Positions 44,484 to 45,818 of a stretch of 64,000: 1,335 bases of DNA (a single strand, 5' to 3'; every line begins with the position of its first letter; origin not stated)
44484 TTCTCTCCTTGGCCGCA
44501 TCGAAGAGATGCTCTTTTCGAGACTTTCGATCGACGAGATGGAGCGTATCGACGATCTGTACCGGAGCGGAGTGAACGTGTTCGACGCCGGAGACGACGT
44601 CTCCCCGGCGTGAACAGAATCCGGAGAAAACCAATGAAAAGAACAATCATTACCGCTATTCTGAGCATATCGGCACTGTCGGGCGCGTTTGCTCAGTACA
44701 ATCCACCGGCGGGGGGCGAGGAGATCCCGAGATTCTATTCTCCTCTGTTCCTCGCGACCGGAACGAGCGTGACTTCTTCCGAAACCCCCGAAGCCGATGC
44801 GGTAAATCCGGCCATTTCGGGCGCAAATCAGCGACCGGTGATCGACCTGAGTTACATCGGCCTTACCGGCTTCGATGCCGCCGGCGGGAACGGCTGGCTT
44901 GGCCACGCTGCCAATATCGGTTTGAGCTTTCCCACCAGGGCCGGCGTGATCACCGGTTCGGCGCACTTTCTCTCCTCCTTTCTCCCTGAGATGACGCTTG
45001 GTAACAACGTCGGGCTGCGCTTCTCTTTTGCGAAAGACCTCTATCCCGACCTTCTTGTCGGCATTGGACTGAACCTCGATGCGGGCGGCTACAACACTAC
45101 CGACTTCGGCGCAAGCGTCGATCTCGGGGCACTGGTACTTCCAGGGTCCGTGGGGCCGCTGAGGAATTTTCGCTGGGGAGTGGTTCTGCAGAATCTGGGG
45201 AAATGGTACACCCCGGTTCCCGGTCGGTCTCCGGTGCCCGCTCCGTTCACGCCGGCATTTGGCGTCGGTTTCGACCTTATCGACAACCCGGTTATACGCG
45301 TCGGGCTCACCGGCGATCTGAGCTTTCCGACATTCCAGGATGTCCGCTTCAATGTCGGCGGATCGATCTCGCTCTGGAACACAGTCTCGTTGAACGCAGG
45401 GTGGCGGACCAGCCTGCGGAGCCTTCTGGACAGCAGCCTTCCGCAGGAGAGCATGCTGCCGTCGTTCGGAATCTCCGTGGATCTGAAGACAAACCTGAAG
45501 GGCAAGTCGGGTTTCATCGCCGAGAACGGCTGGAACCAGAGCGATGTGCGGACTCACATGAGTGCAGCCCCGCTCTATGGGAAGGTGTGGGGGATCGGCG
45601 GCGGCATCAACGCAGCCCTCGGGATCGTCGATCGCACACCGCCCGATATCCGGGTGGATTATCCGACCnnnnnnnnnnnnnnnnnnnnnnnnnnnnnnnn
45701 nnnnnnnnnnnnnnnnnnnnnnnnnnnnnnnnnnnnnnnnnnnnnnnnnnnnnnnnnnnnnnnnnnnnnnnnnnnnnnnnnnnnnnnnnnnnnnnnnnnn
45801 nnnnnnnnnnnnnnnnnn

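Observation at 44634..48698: Single polypeptide combining a beta-rich (possibly outer-membrane) domain, eight FlgD-Ig spacers and a peptidoglycan-binding OmpA domain: candidate OM-to-cell-wall tether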

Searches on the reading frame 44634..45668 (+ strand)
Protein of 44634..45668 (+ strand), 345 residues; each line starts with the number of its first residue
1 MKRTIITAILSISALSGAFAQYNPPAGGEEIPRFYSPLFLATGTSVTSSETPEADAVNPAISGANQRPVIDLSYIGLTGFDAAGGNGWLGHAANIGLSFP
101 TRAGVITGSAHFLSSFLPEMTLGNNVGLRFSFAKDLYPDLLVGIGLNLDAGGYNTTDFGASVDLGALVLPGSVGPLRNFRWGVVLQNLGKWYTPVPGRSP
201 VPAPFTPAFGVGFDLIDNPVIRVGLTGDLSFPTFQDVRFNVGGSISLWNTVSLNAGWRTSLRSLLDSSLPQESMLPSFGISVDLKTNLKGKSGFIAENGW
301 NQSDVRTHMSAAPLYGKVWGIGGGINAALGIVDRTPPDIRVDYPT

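Call 5: search_protein_families(library=pfam, proteins=[window:44634-45656:+], max_evalue=10)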
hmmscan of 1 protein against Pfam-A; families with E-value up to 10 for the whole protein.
seq(341 aa): 0 families

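Call 6: find_homologous_proteins(query=window:44634-45656:+)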
Query seq(341 aa) (341 aa): 10 proteins with E <= 0.001 among 6977 candidates.
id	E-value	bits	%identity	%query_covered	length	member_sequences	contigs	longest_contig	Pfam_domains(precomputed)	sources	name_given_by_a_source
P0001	1.1e-89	319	45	100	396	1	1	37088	-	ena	-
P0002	9.1e-61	224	41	92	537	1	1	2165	-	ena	-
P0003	1.3e-60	224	42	100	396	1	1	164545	-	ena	-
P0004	5.9e-58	215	40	90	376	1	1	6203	-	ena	-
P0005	1.3e-57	214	46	74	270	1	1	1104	-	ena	-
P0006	1.5e-46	177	37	87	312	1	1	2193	-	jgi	jgi:hypothetical protein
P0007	1.1e-45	175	40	76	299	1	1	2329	-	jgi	jgi:hypothetical protein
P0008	2.4e-41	160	39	74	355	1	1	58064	-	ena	-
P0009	2.7e-37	147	39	69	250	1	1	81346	-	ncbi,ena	-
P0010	2.8e-30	124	39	49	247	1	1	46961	-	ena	-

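Call 9: find_homologous_proteins(query=A1, max_evalue=0.01)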
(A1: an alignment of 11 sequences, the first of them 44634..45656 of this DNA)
Query A1 (11 sequences) (341 aa, profile of the alignment): 15 proteins with E <= 0.01 among 8000 candidates.
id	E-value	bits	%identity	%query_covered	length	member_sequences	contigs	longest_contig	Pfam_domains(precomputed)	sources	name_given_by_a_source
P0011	1.5e-177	608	40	90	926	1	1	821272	PF13585.13,PF13750.13,PF10029.16,PF13860.13,PF19077.7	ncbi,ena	-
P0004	3.2e-171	587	40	90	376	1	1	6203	-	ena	-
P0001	5.6e-160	550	45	100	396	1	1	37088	-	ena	-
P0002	5.2e-150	518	41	92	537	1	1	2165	-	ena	-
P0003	2.6e-149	515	42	100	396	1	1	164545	-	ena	-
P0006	1.9e-140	486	37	87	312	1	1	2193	-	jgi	jgi:hypothetical protein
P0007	6.2e-138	478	40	76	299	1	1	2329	-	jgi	jgi:hypothetical protein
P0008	3.6e-135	469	39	74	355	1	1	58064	-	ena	-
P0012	3.6e-122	426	39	97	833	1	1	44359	PF13585.13,PF13860.13,PF19077.7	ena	-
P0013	2.2e-116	407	41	87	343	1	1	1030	-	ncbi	ncbi:hypothetical protein LCGC14_3112660, partial [marine sediment metagenome]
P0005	1.7e-111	391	46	74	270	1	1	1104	-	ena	-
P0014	8.4e-91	323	39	54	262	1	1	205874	-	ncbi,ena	-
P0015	4.0e-77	278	44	73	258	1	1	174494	-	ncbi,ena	-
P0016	1.2e-56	210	40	33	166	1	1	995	-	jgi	jgi:hypothetical protein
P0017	8.2e-50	188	52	20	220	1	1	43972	-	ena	-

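Call 20: search_protein_representatives(alignment_id=A1)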
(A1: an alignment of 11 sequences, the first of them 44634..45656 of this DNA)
Query: 11 sequences, 390 profile positions. Proteins with E-value up to 0.001 (for the whole library): 591; up to 1e-10: 393; up to 1e-30: 232. The best 150 are listed.
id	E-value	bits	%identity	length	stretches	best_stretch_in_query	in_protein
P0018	8.6e-144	495.5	-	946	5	9-382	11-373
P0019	2.2e-143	494.1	-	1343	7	11-381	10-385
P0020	8.7e-137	472.4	-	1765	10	8-383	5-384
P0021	1.1e-134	465.5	-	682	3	7-382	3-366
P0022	1.3e-133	462.0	-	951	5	54-383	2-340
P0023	8.2e-131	452.8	-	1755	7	17-382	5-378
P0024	8.9e-130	449.3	-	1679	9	11-382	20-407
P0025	1.9e-129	448.3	-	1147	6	8-382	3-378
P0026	1.7e-127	441.8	-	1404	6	16-383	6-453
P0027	1.9e-127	441.7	-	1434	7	6-383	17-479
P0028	4.6e-127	440.4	-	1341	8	7-382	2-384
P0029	1.1e-124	432.6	-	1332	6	19-382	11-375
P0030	1.7e-123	428.6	-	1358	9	25-382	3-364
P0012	1.1e-122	425.9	-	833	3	23-383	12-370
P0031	3.8e-122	424.2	-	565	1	13-383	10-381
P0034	3.4e-120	417.8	-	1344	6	31-382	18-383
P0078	1.4e-90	320.3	-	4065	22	17-382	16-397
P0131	2.7e-65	237.1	-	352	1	7-338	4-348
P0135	8.7e-64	232.1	-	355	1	9-340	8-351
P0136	1.3e-62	228.2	-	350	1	8-338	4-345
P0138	2.8e-62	227.1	-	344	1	8-338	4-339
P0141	1.4e-60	221.5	-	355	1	9-338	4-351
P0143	7.8e-58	212.5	-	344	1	12-339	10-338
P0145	2.9e-57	210.6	-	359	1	7-338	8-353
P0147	9.8e-57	208.9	-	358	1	12-341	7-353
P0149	1.5e-56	208.3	-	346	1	6-339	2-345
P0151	3.5e-56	207.1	-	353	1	8-339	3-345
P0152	1.9e-55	204.6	-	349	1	8-338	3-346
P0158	2.0e-52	194.7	-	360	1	9-338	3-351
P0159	2.3e-51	191.2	-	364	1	8-338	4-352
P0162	3.0e-51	190.8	-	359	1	16-338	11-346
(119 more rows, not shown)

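Call 21: search_protein_families(library=pfam, proteins=[P0135, P0136, P0141, P0145, P0152, P0159, P0131], max_evalue=0.1)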
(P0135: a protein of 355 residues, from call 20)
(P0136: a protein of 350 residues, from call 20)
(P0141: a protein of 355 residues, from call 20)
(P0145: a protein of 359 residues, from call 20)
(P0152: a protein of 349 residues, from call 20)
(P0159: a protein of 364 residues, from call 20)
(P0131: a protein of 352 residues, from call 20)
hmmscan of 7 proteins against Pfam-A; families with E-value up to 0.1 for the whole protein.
P0135 (355 aa): 0 families

P0136 (350 aa): 0 families

P0141 (355 aa): 0 families

P0145 (359 aa): 0 families

P0152 (349 aa): 0 families

P0159 (364 aa): 0 families

P0131 (352 aa): 0 families

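Call 22: predict_structure(alignment_id=A2)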
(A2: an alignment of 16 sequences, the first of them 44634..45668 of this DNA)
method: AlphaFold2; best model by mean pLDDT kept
length: 345 residues; sequences in the alignment: 16
mean_pLDDT: 77.4   pTM: 0.75
mean pLDDT of the five models: 77.4, 77.3, 75.4, 73.3, 72.9
residues with pLDDT >= 90: 104; 70-90: 140; 50-70: 70; < 50: 31
segments of 3 or more residues with pLDDT < 50: 13-29, 334-341
pLDDT, mean of each block of 10 residues (from residue 1): 58 40 34 70 81 84 87 87 65 90 88 73 77 90 91 73 93 91 89 59 80 93 93 84 91 88 74 74 81 66 88 79 88 48 49
secondary structure, 60 per line:
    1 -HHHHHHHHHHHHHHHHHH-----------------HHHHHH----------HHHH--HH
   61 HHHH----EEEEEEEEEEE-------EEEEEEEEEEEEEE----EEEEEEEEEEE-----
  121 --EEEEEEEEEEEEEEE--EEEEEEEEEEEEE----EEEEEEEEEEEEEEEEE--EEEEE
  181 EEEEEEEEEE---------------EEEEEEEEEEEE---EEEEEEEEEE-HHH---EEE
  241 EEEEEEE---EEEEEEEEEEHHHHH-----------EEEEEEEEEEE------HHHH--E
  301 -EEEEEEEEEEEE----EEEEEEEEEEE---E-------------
elements in order: H2-19 H37-42 H53-56 H59-64 E69-79 E87-100 E105-115 E123-137 E140-152 E157-173 E176-190 E206-217 E221-230 E238-247 E251-260 H261-265 E277-287 H294-297 E302-313 E318-328

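Call 25: fold_search(model_id=the predicted structure, library=pdb)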
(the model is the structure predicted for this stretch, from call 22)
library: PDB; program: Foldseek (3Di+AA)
matches with E <= 10: 927; with E <= 0.001: 134
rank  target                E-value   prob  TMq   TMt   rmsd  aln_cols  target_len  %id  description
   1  2r4o_A                7.5e-08  1.00  0.48  0.40  12.0       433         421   11  Crystal structure of the long-chain fatty acid transporter FadL mutant delta NPA (released 2008-09-16)
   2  3pgr                  9.3e-08  1.00  0.49  0.45   8.2       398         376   12  Asp348Arg mutant of EcFadL (released 2011-05-25)
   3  2r88_A                1.2e-07  1.00  0.51  0.49   7.7       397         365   12  Crystal structure of the long-chain fatty acid transporter FadL mutant delta S3 kink (released 2008-09-23)
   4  2r8a_A                2.3e-07  1.00  0.48  0.46   8.4       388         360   12  Crystal structure of the long-chain fatty acid transporter FadL mutant delta N8 (released 2008-09-23)
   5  2r4l_A                2.5e-07  1.00  0.48  0.41  10.2       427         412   11  Crystal structure of the long-chain fatty acid transporter FadL mutant P34A (released 2008-09-16)
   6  8gl6_F                2.9e-07  1.00  0.58  0.55   6.5       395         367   12  The Type 9 Secretion System in vitro assembled, RemA-CTD substrate bound complex (released 2024-01-31)
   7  3pgs_A                3.1e-07  1.00  0.48  0.40  11.8       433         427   11  Phe3Gly mutant of EcFadL (released 2011-05-25)
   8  3pgs_B                3.2e-07  1.00  0.48  0.41  11.3       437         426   11  Phe3Gly mutant of EcFadL (released 2011-05-25)
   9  6h3i_F                4.7e-07  1.00  0.60  0.60   6.5       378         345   12  Structural snapshots of the Type 9 protein translocon (released 2018-11-07)
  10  3dwn_A                5.0e-07  1.00  0.48  0.41  11.0       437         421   11  Crystal structure of the long-chain fatty acid transporter FadL mutant A77E/S100R (released 2008-12-16)
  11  3pgu                  5.3e-07  1.00  0.48  0.42  10.1       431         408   10  Phe3Glu mutant of EcFadL (released 2011-05-25)
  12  3pf1_A                5.6e-07  1.00  0.44  0.37  11.8       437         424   11  E. coli FadL Asp348Ala mutant (released 2011-05-25)
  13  2r4l_B                6.5e-07  1.00  0.48  0.40   8.9       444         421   11  Crystal structure of the long-chain fatty acid transporter FadL mutant P34A (released 2008-09-16)
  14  4y25                  7.7e-07  1.00  0.41  0.47  11.6       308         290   10  Bacterial polysaccharide outer membrane secretin (released 2016-03-16)
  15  1t1l_A                9.0e-07  1.00  0.52  0.43  10.7       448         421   12  Crystal structure of the long-chain fatty acid transporter FadL (released 2004-06-15)
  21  2r4n_A                2.3e-06  1.00  0.46  0.39  10.3       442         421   11  Crystal structure of the long-chain fatty acid transporter FadL mutant N33A (released 2008-09-16)
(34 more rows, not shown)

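Call 26: list_cluster_members(proteins=[P0019, P0028, P0030, P0020, P0078, P0135, P0136, P0141, P0011, P0034])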
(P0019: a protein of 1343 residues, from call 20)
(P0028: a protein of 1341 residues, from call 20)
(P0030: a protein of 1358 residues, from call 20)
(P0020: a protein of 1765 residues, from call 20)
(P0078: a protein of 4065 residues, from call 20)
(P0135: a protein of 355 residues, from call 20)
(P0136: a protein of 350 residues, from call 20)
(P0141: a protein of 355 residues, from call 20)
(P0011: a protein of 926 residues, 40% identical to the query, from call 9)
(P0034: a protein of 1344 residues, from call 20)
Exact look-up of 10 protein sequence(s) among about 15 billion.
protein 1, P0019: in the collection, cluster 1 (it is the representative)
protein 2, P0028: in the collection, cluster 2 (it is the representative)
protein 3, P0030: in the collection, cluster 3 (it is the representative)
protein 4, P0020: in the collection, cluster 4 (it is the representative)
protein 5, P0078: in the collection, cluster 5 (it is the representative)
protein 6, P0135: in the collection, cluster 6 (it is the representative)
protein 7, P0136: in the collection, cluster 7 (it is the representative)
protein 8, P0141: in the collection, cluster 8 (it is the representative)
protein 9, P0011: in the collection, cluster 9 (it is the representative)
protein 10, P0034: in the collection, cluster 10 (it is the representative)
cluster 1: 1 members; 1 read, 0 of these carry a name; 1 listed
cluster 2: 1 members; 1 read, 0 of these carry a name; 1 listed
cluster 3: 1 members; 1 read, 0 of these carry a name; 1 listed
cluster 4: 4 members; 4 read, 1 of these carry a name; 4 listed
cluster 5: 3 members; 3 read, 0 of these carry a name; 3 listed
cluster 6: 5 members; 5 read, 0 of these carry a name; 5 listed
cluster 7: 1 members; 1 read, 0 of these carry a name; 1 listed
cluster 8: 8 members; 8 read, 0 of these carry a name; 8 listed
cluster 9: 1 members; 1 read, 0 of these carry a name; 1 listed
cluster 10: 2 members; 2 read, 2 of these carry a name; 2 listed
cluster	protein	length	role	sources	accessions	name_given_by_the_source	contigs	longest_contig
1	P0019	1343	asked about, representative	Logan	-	-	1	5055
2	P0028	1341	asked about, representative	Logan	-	-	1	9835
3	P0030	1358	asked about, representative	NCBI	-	-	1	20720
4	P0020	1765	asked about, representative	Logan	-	-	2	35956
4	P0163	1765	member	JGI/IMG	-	flagellar hook assembly protein FlgD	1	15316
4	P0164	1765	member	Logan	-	-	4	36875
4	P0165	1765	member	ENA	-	-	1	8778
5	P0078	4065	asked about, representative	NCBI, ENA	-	-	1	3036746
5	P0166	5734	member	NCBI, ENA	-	-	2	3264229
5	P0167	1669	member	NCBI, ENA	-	-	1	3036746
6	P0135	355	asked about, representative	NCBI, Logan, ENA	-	-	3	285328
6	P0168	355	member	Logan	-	-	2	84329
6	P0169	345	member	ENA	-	-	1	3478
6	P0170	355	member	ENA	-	-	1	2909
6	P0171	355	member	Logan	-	-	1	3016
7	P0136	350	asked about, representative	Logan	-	-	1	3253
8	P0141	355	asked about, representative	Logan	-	-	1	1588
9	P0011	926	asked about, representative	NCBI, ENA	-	-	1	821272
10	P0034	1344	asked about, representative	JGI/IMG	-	outer membrane protein OmpA-like peptidoglycan-associated protein/flagellar hook assembly ...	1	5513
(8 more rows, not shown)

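Call 31: find_related_loci(query=A3, collection=genome_contigs, flank=8000)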
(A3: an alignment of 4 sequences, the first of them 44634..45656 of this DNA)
Query A3 (341 aa) in genome_contigs; peptide patterns used: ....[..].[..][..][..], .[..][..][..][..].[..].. (x = any residue, [..] = any of these).
110 stretches matched a pattern; 57 encode a relative of the query (tblastn E <= 1e-3); 57 distinct loci.
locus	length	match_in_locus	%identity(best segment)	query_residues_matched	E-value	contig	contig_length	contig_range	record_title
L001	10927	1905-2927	47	1-341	6e-103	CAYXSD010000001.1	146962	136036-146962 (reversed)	MAG TPA_asm: uncultured Spirochaetales bacterium isolate binchicken_co8_323 genome assembly, contig: NODE_30_length_1469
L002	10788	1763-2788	47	1-341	3e-99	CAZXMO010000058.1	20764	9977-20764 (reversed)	MAG TPA_asm: uncultured Spirochaetales bacterium isolate binchicken_co8_383 genome assembly, contig: NODE_4103_length_20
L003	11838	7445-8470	46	1-341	5e-98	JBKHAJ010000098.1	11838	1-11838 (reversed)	MAG: Spirochaetia bacterium isolate D1M01_14 NODE_8548_length_11838_cov_4.835186, whole genome shotgun sequence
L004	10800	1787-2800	47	2-341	4e-95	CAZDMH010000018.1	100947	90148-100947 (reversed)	MAG TPA_asm: uncultured Spirochaetales bacterium isolate binchicken_co151_533 genome assembly, contig: NODE_187_length_1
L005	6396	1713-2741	43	1-341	2e-90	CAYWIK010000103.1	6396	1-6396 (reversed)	MAG TPA_asm: uncultured Spirochaetales bacterium isolate binchicken_co8_185 genome assembly, contig: NODE_24221_length_6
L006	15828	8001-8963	46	18-341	8e-88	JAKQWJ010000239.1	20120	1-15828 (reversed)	MAG: Spirochaetota bacterium isolate USST_metabat.101_sub k141_1240784, whole genome shotgun sequence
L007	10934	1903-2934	44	1-341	7e-87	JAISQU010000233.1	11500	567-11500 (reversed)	MAG: Spirochaetales bacterium isolate Kf353_bin16 k119_655955, whole genome shotgun sequence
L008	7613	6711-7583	49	18-310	7e-86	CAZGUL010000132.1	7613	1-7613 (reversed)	MAG TPA_asm: uncultured Spirochaetaceae bacterium isolate binchicken_co117_13 genome assembly, contig: NODE_16726_length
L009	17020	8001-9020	40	1-341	2e-79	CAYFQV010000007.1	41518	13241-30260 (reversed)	MAG TPA_asm: uncultured Spirochaetaceae bacterium isolate ERP107533_co1_106 genome assembly, contig: NODE_334_length_415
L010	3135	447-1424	40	1-339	1e-72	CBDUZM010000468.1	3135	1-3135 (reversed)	MAG TPA_asm: uncultured Spirochaetaceae bacterium isolate SRR22302360_concoct_114 genome assembly, contig: ERZ25073602.1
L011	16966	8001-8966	40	2-341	1e-69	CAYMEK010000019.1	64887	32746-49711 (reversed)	MAG TPA_asm: uncultured Spirochaetaceae bacterium isolate SRP323688_co1_278 genome assembly, contig: NODE_865_length_648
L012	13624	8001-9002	39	1-341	1e-69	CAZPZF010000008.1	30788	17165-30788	MAG TPA_asm: uncultured Spirochaetales bacterium isolate SRP167436_co1_178 genome assembly, contig: NODE_2112_length_307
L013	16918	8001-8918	41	18-340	2e-66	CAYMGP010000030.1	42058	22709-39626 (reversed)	MAG TPA_asm: uncultured Spirochaetaceae bacterium isolate SRP068000_co1_611 genome assembly, contig: NODE_850_length_420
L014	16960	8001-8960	40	6-341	4e-64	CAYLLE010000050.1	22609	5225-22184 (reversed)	MAG TPA_asm: uncultured Spirochaetales bacterium isolate SRP252850_co1_158 genome assembly, contig: NODE_4078_length_226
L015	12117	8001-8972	38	22-341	5e-63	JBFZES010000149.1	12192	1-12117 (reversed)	MAG: Spirochaetaceae bacterium isolate PPR_0594 k121_1132178, whole genome shotgun sequence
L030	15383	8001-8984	37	1-341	7e-57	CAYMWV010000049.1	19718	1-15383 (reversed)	MAG TPA_asm: uncultured Sediminispirochaeta sp. isolate binchicken_co8_328 genome assembly, contig: NODE_4490_length_197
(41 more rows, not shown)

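Call 51: search_solved_structures(query=A1, max_evalue=10, show_alignments=3)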
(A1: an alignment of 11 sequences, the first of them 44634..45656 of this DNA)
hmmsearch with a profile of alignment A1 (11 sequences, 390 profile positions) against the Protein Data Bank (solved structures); distinct sequences matched with E-value up to 10: 0.

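Call 70: search_protein_families(library=ncbifam, proteins=[window:44634-45668:+], max_evalue=1)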
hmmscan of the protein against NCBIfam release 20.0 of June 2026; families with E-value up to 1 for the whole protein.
window:44634-45668:+ (345 aa): 1 family
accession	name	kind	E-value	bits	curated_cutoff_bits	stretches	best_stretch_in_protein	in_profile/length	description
NF033709.1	PorV_fam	subfamily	0.024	14.2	90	1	154-230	144-221/326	PorV/PorQ family protein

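Call 71: find_encoding_contigs(protein=P0135, flank=6000, max_places=3)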
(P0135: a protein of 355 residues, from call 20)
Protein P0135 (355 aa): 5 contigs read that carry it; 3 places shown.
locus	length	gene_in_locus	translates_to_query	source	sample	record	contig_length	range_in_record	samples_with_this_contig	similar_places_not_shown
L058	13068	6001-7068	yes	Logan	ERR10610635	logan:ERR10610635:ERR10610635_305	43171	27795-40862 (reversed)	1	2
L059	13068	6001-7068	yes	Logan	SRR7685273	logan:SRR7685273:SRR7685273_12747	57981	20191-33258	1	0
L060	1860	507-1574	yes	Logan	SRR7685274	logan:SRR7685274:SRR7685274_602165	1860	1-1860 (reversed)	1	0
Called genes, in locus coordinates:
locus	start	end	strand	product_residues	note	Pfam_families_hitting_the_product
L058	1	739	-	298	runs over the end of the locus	PF01926:MMR_HSR1, PF02421:FeoB_N, PF03193:RsgA_GTPase (faint), PF04548:AIG1, PF10662:PduV-EutP (weak), PF00350:Dynamin_N (weak), PF00009:GTP_EFTU, PF07650:KH_2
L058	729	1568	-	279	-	PF04060:FeS, PF12838:Fer4_7, PF13187:Fer4_9, PF13237:Fer4_10 (weak), PF14697:Fer4_21, PF00037:Fer4, PF12838:Fer4_7, PF13187:Fer4_9, +9 more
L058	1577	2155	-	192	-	PF02508:Rnf-Nqr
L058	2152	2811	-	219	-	PF02508:Rnf-Nqr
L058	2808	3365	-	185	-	PF04205:FMN_bind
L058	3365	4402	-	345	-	PF03116:NQR2_RnfD_RnfE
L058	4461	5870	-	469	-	PF13375:RnfC_N, PF01512:Complex1_51K, PF12838:Fer4_7 (faint), PF13237:Fer4_10 (weak)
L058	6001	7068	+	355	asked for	-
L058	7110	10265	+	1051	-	PF19077:Big_13 (faint), PF13750:Big_3_3 (faint), PF13585:CHU_C (weak), PF13860:FlgD_ig, PF00691:OmpA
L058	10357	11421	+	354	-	PF03601:Cons_hypoth698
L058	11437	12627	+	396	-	PF00575:S1, PF23459:S1_RRP5 (weak), PF00575:S1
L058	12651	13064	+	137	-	PF01814:Hemerythrin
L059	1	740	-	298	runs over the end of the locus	PF01926:MMR_HSR1, PF02421:FeoB_N, PF03193:RsgA_GTPase (faint), PF04548:AIG1, PF10662:PduV-EutP (weak), PF00350:Dynamin_N (weak), PF00009:GTP_EFTU, PF07650:KH_2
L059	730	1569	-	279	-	PF04060:FeS, PF13237:Fer4_10 (weak), PF12838:Fer4_7, PF13187:Fer4_9, PF14697:Fer4_21, PF00037:Fer4, PF12838:Fer4_7, PF13187:Fer4_9, +7 more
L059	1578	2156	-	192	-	PF02508:Rnf-Nqr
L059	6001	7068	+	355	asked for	-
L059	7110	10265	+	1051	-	PF19077:Big_13 (faint), PF13750:Big_3_3 (faint), PF13585:CHU_C (weak), PF13860:FlgD_ig, PF00691:OmpA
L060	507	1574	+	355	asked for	-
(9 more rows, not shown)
